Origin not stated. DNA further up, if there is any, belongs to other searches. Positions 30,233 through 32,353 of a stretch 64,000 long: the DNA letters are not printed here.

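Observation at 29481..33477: Candidate pathway for an opine-like phospho-substituent (e.g. N-carboxyethyl-ethanolamine phosphate) on a surface glycan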

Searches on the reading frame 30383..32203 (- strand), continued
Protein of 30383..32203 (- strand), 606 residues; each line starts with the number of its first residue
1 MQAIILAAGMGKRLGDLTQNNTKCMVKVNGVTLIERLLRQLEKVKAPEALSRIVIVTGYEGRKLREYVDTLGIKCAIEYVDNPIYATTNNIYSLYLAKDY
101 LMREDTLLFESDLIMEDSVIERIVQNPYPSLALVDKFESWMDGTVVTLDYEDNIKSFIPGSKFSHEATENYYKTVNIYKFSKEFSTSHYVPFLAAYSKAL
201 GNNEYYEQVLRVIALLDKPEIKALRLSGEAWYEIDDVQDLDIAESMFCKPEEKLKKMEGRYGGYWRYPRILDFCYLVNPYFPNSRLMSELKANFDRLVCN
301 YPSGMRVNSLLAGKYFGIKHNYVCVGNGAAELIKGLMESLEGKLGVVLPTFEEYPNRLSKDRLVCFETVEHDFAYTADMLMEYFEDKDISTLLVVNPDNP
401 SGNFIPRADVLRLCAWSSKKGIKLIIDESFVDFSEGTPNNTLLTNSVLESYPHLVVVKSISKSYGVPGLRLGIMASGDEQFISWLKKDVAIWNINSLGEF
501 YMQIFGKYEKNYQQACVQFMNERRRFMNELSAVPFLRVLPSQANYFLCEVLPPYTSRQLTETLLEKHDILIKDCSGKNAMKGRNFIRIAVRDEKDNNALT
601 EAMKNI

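Call 54: find_homologous_proteins(query=L088:8893-9942:+)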
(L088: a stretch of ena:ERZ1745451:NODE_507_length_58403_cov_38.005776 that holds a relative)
Query L088:8893-9942:+ (349 aa): 3724 proteins with E <= 0.001 among 4860 candidates; the best 120 are listed.
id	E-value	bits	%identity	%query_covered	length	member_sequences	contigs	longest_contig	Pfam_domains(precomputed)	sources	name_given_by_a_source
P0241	1.1e-238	809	97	100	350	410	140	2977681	PF02317.24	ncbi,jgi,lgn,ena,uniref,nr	ncbi:NAD/NADP octopine/nopaline dehydrogenase family protein [Akkermansia muciniphila]|jgi:opine deh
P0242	8.9e-206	701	85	99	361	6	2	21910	PF02317.24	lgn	-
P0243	1.2e-189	648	99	79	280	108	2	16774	PF02317.24,PF01210.30,PF03807.24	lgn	-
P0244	4.9e-180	617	79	94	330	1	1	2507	PF02317.24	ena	-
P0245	5.4e-176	603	82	89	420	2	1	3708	PF02317.24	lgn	-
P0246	6.2e-158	544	66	97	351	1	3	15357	PF02317.24,PF01210.30,PF03807.24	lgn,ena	-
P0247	4.2e-144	498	95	64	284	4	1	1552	-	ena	-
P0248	3.1e-132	459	60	96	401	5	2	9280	PF02317.24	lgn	-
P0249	1.4e-128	447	58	96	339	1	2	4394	PF02317.24,PF03807.24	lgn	-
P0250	5.6e-127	442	57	96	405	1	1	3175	PF02317.24,PF03807.24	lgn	-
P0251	6.1e-127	442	57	96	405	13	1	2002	PF02317.24,PF03807.24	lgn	-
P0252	8.9e-127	441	58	96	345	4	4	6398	PF02317.24,PF03807.24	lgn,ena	-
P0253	1.1e-126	441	58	96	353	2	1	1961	PF02317.24,PF03807.24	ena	-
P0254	2.4e-126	440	56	96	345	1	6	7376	PF02317.24,PF03807.24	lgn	-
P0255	3.6e-125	436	56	96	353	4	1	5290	PF02317.24,PF03807.24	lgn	-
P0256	2.7e-124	433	56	96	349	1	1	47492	PF02317.24,PF03807.24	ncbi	-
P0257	5.6e-123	429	57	96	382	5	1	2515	PF02317.24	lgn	-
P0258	2.3e-122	427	57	93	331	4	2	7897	PF02317.24,PF01210.30,PF03807.24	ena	-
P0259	1.7e-121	424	57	93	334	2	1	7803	PF02317.24,PF02558.23,PF01210.30,PF03807.24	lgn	-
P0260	2.7e-121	423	55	95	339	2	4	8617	PF02317.24,PF02558.23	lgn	-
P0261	3.6e-121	423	55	97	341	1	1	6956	PF02317.24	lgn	-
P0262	1.2e-120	421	56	96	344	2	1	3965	PF02317.24,PF02558.23,PF03807.24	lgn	-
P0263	1.9e-120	420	54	98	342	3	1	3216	PF02317.24,PF02558.23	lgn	-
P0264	3.4e-120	420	54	97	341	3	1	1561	PF02317.24,PF02558.23,PF03807.24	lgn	-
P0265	9.9e-120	418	55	95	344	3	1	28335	PF02317.24,PF02558.23,PF03807.24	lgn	-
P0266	1.6e-115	404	53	97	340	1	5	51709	PF02317.24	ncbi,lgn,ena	-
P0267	3.2e-115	403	52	98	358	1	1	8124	PF02317.24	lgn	-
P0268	4.3e-115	403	52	96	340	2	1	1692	PF02317.24,PF02558.23,PF03807.24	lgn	-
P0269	9.0e-115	402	51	97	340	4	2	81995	PF02317.24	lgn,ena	-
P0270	1.0e-114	402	51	95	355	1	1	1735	PF02317.24,PF01210.30,PF03807.24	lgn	-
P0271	2.2e-114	400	53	94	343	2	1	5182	PF02317.24,PF02558.23,PF01210.30,PF03807.24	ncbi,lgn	-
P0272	3.3e-114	400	52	95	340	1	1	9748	PF02317.24,PF02558.23,PF01210.30,PF03807.24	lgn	-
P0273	1.3e-113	398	53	96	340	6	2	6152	PF02317.24,PF02558.23,PF01210.30,PF03807.24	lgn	-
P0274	1.9e-113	397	52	96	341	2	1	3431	PF02317.24,PF01210.30,PF03807.24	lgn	-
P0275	2.0e-113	397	50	97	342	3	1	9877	PF02317.24,PF01210.30,PF03807.24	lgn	-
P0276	2.2e-112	394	51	96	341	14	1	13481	PF02317.24,PF03807.24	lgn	-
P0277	5.1e-112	393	52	95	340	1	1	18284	PF02317.24,PF02558.23,PF01210.30,PF03807.24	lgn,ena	-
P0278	5.4e-112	393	51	97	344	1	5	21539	PF02317.24,PF03807.24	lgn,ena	-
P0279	2.6e-111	390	51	95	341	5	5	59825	PF02317.24,PF02558.23,PF01210.30,PF03807.24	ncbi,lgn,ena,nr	ncbi:MAG: NAD/NADP octopine/nopaline dehydrogenase family protein [Akkermansia sp.]|nr:NAD/NADP octo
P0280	2.9e-111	390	52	95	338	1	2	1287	PF02317.24,PF02558.23,PF01210.30,PF03807.24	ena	-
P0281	3.7e-111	390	50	96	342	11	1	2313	PF02317.24,PF02558.23,PF01210.30,PF03807.24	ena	-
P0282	3.8e-111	390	50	95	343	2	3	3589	PF02317.24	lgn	-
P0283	5.9e-110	386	51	94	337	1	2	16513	PF02317.24,PF03807.24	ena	-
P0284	1.9e-109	384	52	94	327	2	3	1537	PF02317.24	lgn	-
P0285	2.1e-109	384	50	96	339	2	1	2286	PF02317.24,PF02558.23,PF01210.30,PF03807.24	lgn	-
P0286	6.6e-109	382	51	96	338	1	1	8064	PF02317.24,PF02558.23,PF03807.24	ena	-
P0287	7.6e-109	382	50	94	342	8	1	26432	PF02317.24,PF03807.24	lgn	-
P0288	1.3e-108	382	50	97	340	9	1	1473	PF02317.24,PF02558.23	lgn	-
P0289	7.0e-108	379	50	95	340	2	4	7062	PF02317.24,PF02558.23,PF01210.30,PF03807.24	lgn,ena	-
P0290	5.9e-107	376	48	96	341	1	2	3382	PF02317.24,PF03807.24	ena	-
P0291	1.8e-106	374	49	95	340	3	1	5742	PF02317.24,PF02558.23,PF03807.24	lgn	-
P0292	2.5e-106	374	52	91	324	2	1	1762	PF02317.24,PF02558.23,PF01210.30,PF03807.24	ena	-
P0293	3.9e-106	373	50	95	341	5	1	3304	PF02317.24,PF02558.23,PF01210.30,PF03807.24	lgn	-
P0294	5.9e-100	353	52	85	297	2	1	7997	PF02317.24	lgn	-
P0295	3.5e-94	334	51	81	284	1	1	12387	PF02317.24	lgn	-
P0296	1.3e-92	329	47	94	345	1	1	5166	PF02317.24,PF02558.23,PF03807.24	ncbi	-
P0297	6.0e-90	320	43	96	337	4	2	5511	PF02317.24,PF02558.23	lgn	-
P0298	1.2e-88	316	44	90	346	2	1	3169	PF02317.24,PF02558.23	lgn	-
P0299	1.5e-87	312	44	95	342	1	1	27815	PF02317.24,PF02558.23,PF03807.24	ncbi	-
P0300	3.8e-85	304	44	94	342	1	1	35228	PF02317.24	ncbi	-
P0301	4.9e-85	304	44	94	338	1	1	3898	PF02317.24,PF03807.24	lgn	-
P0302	2.4e-84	302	58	66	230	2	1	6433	PF02317.24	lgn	-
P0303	1.9e-78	282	42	94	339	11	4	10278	PF02317.24,PF02558.23,PF03807.24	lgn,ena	-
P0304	2.9e-74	268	41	96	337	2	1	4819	PF02317.24,PF02558.23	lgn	-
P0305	3.8e-74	268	40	95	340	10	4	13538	PF02317.24,PF02558.23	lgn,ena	-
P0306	5.4e-74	268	40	96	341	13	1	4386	PF02317.24,PF02558.23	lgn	-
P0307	6.9e-74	267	41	96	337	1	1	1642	PF02317.24,PF02558.23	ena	-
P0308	9.9e-74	267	42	96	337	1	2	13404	PF02317.24,PF02558.23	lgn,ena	-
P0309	1.3e-73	266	41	96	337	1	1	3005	PF02317.24,PF02558.23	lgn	-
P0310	4.0e-73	265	41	96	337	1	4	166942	PF02317.24,PF02558.23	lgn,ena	-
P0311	4.2e-73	265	41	96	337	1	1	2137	PF02317.24,PF02558.23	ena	-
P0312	4.6e-73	265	41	96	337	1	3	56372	PF02317.24,PF02558.23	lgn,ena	-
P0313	4.6e-73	265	41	96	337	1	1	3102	PF02317.24,PF02558.23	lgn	-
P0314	5.6e-73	264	40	96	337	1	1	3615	PF02317.24,PF02558.23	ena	-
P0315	5.6e-73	264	40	96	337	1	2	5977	PF02317.24,PF02558.23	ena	-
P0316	5.6e-73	264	40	96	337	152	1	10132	PF02317.24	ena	-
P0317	6.4e-73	264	41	96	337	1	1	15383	PF02317.24,PF02558.23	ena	-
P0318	6.4e-73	264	41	96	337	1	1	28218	PF02317.24,PF02558.23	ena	-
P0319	7.1e-73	264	41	96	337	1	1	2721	PF02317.24,PF02558.23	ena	-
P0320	7.4e-73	264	41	96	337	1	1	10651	PF02317.24,PF02558.23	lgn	-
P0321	8.8e-73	264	41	96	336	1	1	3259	PF02317.24,PF02558.23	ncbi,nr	ncbi:MAG: NAD/NADP octopine/nopaline dehydrogenase family protein [Alistipes sp.]|nr:NAD/NADP octopi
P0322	8.9e-73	264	41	96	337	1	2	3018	PF02317.24,PF02558.23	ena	-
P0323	9.4e-73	264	41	96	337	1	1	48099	PF02317.24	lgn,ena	-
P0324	9.7e-73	263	40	96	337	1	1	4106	PF02317.24,PF02558.23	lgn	-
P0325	1.1e-72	263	41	96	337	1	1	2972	PF02317.24,PF02558.23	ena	-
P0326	1.2e-72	263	40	96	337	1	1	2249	PF02317.24,PF02558.23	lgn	-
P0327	1.2e-72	263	41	96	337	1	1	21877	PF02317.24,PF02558.23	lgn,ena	-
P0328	1.2e-72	263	40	96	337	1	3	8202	PF02317.24,PF02558.23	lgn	-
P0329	1.3e-72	263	41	96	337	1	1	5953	PF02317.24,PF02558.23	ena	-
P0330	1.4e-72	263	40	96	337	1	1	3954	PF02317.24,PF02558.23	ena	-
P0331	1.5e-72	263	41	96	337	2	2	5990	PF02317.24,PF02558.23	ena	-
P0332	1.5e-72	263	40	96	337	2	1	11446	PF02317.24,PF02558.23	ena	-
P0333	1.5e-72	263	40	96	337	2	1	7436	PF02317.24,PF02558.23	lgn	-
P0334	1.7e-72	263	41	96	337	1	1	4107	PF02317.24,PF02558.23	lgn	-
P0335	1.8e-72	263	41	96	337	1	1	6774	PF02317.24,PF02558.23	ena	-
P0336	2.0e-72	262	40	96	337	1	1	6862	PF02317.24,PF02558.23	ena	-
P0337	2.0e-72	262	41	96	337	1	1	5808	PF02317.24,PF02558.23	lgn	-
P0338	2.1e-72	262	41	96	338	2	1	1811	PF02317.24,PF02558.23,PF01210.30,PF03807.24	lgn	-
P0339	2.4e-72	262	40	96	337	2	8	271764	PF02317.24,PF02558.23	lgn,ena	-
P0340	2.4e-72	262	40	96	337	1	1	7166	PF02317.24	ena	-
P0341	2.4e-72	262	42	95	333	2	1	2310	PF02317.24,PF02558.23,PF01210.30,PF03807.24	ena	-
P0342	2.5e-72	262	40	95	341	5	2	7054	PF02317.24,PF02558.23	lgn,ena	-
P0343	2.5e-72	262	40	96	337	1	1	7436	PF02317.24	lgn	-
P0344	2.6e-72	262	40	96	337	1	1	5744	PF02317.24,PF02558.23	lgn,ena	-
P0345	2.8e-72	262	41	95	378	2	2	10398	PF02317.24,PF03807.24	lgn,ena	-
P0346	2.9e-72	262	41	96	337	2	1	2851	PF02317.24,PF02558.23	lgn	-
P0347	3.0e-72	262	40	96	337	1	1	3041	PF02317.24,PF02558.23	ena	-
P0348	3.4e-72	262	40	96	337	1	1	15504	PF02317.24,PF02558.23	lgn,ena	-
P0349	3.4e-72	262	40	96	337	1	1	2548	PF02317.24,PF02558.23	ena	-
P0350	3.7e-72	262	41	96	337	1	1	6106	PF02317.24,PF02558.23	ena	-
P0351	4.4e-72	261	40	96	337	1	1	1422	PF02317.24,PF02558.23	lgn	-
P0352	4.6e-72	261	41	96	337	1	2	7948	PF02317.24,PF02558.23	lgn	-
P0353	4.6e-72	261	41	96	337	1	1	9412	PF02317.24,PF02558.23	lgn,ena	-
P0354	4.6e-72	261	41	96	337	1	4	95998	PF02317.24,PF02558.23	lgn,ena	-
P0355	4.9e-72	261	40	96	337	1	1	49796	PF02317.24,PF02558.23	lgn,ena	-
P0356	5.2e-72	261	41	96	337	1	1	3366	PF02317.24,PF02558.23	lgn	-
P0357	5.3e-72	261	40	96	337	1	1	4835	PF02317.24,PF02558.23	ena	-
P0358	5.3e-72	261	40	96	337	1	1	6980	PF02317.24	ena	-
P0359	5.3e-72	261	40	96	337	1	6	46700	PF02317.24,PF02558.23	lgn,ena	-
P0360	5.4e-72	261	40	96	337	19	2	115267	PF02317.24,PF02558.23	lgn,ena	-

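Call 55: find_encoding_contigs(protein=P0279, flank=8000, max_places=1)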
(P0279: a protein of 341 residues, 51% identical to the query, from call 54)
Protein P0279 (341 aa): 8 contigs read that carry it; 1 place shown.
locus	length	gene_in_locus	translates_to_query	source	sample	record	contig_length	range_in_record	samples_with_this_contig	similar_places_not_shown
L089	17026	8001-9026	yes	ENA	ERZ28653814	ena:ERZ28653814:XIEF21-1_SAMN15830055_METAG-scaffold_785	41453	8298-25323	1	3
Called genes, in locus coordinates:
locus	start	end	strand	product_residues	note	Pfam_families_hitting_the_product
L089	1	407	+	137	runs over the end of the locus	PF05523:FdtA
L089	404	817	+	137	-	PF05523:FdtA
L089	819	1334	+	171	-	PF25084:LbH_EIF2B (faint), PF14602:Hexapep_2 (faint), PF25087:GMPPB_C (faint), PF00132:Hexapep (weak)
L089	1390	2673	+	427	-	PF13524:Glyco_trans_1_2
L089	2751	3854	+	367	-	PF01041:DegT_DnrJ_EryC1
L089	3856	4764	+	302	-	PF00535:Glycos_transf_2, PF10111:Glyco_tranf_2_2 (weak), PF13641:Glyco_tranf_2_3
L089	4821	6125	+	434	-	PF04464:Glyphos_transf (weak)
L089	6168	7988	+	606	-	PF00483:NTP_transferase (weak), PF12804:NTP_transf_3, PF00155:Aminotran_1_2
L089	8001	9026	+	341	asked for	PF01210:NAD_Gly3P_dh_N (weak), PF02558:ApbA (weak), PF03807:F420_oxidored (weak), PF02317:Octopine_DH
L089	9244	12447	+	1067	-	PF25596:CPSase_L_D1, PF02786:CPSase_L_D2, PF02787:CPSase_L_D3, PF25596:CPSase_L_D1, PF02786:CPSase_L_D2, PF02222:ATP-grasp, PF07478:Dala_Dala_lig_C, PF02142:MGS, +4 more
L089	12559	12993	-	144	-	PF01047:MarR (weak), PF12802:MarR_2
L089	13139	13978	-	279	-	PF08843:AbiEii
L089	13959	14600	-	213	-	-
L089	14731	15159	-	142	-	PF03734:YkuD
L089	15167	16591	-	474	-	PF05221:AdoHcyase, PF00670:AdoHcyase_NAD, PF02826:2-Hacid_dh_C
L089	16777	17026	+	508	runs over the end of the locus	PF02838:Glyco_hydro_20b (weak), PF00728:Glyco_hydro_20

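Call 56: find_encoding_contigs(protein=P0339, flank=8000, max_places=2)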
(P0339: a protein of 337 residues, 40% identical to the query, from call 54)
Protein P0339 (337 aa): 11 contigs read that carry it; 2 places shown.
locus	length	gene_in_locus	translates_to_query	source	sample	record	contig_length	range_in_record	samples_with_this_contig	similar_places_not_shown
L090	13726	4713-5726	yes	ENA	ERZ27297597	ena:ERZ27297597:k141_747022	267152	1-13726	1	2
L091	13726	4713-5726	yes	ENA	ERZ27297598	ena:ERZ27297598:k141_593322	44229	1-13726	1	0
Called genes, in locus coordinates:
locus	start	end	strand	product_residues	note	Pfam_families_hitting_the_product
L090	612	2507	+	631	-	PF00012:HSP70, PF06723:MreB_Mbl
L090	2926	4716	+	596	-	PF12804:NTP_transf_3, PF00155:Aminotran_1_2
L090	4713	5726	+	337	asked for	PF02558:ApbA (weak), PF02317:Octopine_DH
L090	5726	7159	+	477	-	PF01943:Polysacc_synt, PF13440:Polysacc_synt_3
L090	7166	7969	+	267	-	PF04991:LicD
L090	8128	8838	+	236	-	PF01113:DapB_N, PF05173:DapB_C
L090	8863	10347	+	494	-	PF10502:Peptidase_S26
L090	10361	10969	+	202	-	PF01205:Impact_N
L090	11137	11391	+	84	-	PF01541:GIY-YIG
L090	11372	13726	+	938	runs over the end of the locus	PF00005:ABC_tran (faint), PF02463:SMC_N (faint), PF13191:AAA_16 (faint), PF13476:AAA_23 (faint), PF13555:AAA_29 (faint), PF20703:nSTAND1 (faint), PF17760:UvrA_inter, PF17755:UvrA_DNA-bind, +2 more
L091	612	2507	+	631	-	PF00012:HSP70, PF06723:MreB_Mbl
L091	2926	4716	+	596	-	PF12804:NTP_transf_3, PF00155:Aminotran_1_2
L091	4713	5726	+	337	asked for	PF02558:ApbA (weak), PF02317:Octopine_DH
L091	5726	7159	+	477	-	PF01943:Polysacc_synt, PF13440:Polysacc_synt_3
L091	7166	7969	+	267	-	PF04991:LicD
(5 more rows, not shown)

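Call 63: search_protein_families(library=ncbifam, proteins=[L088:8893-9942:+], max_evalue=0.00001)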
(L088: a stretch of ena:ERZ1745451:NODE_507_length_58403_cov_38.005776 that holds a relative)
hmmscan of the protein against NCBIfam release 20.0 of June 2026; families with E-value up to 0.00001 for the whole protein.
L088:8893-9942:+ (349 aa): 0 families

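Call 64: find_related_loci(query=window:30383-32203:-, collection=metagenome_contigs, flank=6000)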
Query window:30383-32203:- (606 aa) in metagenome_contigs; peptide patterns used: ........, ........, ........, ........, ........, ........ (x = any residue, [..] = any of these).
600 stretches matched a pattern (row limit reached: there are more); 564 encode a relative of the query (tblastn E <= 1e-3); the best 80 are kept; 80 distinct loci.
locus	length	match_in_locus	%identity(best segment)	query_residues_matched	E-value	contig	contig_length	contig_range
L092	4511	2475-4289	70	1-606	0e+0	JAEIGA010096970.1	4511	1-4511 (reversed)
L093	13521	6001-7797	67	1-606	0e+0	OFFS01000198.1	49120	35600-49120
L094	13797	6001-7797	67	1-606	0e+0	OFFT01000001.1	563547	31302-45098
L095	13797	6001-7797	66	1-606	0e+0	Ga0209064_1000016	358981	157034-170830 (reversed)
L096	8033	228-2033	66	1-606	0e+0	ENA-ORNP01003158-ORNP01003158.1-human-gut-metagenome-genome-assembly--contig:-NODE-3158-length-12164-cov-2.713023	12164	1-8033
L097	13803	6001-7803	64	1-605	0e+0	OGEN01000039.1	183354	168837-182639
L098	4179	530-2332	64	1-605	0e+0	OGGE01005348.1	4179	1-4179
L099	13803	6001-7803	64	1-605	0e+0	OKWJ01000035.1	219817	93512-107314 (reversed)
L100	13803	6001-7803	64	1-605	0e+0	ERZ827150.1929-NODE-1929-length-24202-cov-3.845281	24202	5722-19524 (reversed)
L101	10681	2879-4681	64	1-605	0e+0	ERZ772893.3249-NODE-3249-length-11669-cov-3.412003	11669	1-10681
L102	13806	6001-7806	64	1-606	0e+0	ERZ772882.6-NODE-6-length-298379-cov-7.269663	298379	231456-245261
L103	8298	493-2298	64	1-606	0e+0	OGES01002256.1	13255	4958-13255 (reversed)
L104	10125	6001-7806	64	1-606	0e+0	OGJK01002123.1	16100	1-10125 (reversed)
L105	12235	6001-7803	63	1-606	0e+0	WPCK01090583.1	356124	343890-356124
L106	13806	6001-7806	63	1-606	0e+0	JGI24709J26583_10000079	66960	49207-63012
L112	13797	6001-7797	62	1-604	0e+0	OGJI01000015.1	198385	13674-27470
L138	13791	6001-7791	61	1-602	0e+0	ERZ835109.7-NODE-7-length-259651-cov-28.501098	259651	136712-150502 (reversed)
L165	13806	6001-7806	59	1-606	0e+0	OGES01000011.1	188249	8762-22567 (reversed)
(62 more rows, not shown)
